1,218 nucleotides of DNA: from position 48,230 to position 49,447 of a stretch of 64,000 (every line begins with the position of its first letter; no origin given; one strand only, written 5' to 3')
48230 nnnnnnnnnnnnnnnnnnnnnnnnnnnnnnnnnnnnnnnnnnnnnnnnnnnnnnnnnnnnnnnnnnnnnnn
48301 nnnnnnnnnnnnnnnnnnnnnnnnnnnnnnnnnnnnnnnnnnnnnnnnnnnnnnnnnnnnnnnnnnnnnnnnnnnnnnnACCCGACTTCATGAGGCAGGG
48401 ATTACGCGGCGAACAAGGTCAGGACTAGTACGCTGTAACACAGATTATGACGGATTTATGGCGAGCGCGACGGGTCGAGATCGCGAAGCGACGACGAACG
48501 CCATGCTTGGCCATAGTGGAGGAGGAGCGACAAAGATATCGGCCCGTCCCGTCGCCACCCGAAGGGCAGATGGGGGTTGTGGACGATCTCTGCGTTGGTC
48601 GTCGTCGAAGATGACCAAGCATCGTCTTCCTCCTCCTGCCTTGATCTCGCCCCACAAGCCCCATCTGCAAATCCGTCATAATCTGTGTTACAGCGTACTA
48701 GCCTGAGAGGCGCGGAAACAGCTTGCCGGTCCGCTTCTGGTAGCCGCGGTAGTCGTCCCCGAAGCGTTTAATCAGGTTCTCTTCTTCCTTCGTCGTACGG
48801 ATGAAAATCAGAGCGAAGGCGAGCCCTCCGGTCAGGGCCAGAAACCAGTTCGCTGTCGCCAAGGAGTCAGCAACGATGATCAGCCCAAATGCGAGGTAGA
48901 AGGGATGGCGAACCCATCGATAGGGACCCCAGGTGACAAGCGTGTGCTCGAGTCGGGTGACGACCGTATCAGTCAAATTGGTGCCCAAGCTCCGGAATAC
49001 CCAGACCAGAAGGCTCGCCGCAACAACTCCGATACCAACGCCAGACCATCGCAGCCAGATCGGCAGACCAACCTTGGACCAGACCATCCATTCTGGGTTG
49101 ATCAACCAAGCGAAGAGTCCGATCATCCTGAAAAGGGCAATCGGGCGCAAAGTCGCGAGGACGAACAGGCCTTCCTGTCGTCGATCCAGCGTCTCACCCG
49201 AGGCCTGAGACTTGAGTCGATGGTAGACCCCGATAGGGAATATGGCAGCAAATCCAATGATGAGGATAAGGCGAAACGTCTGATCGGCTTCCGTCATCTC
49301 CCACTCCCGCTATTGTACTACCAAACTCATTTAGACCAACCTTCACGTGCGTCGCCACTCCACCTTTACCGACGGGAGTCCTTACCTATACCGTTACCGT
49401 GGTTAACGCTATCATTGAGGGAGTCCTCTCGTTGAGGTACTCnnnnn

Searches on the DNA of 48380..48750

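Call 67: search_rna_families(source=window, start=48380, end=48750, threshold=evalue, max_evalue=1)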
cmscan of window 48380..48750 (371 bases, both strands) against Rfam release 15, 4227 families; matches with E-value up to 1: 0.
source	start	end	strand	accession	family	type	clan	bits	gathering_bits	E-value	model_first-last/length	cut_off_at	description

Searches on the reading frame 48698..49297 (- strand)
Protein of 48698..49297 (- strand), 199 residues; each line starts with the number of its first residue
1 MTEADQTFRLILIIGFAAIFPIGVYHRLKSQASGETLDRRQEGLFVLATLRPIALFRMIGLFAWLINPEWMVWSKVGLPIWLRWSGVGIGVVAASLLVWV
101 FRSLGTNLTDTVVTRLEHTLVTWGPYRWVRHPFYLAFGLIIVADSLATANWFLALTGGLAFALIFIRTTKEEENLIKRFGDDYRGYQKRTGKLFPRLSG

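Call 63: search_protein_families(library=pfam, proteins=[window:48698-49297:-], max_evalue=0.0001)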
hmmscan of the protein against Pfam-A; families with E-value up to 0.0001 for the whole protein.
window:48698-49297:- (199 aa): 2 families
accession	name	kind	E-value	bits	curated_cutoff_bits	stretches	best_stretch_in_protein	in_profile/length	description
PF04140.19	ICMT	-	1.1e-15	58.3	24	1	88-176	3-94/95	Isoprenylcysteine carboxyl methyltransferase (ICMT) family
PF04191.18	PEMT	-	4.7e-09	37.1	25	1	84-181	4-104/105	Phospholipid methyltransferase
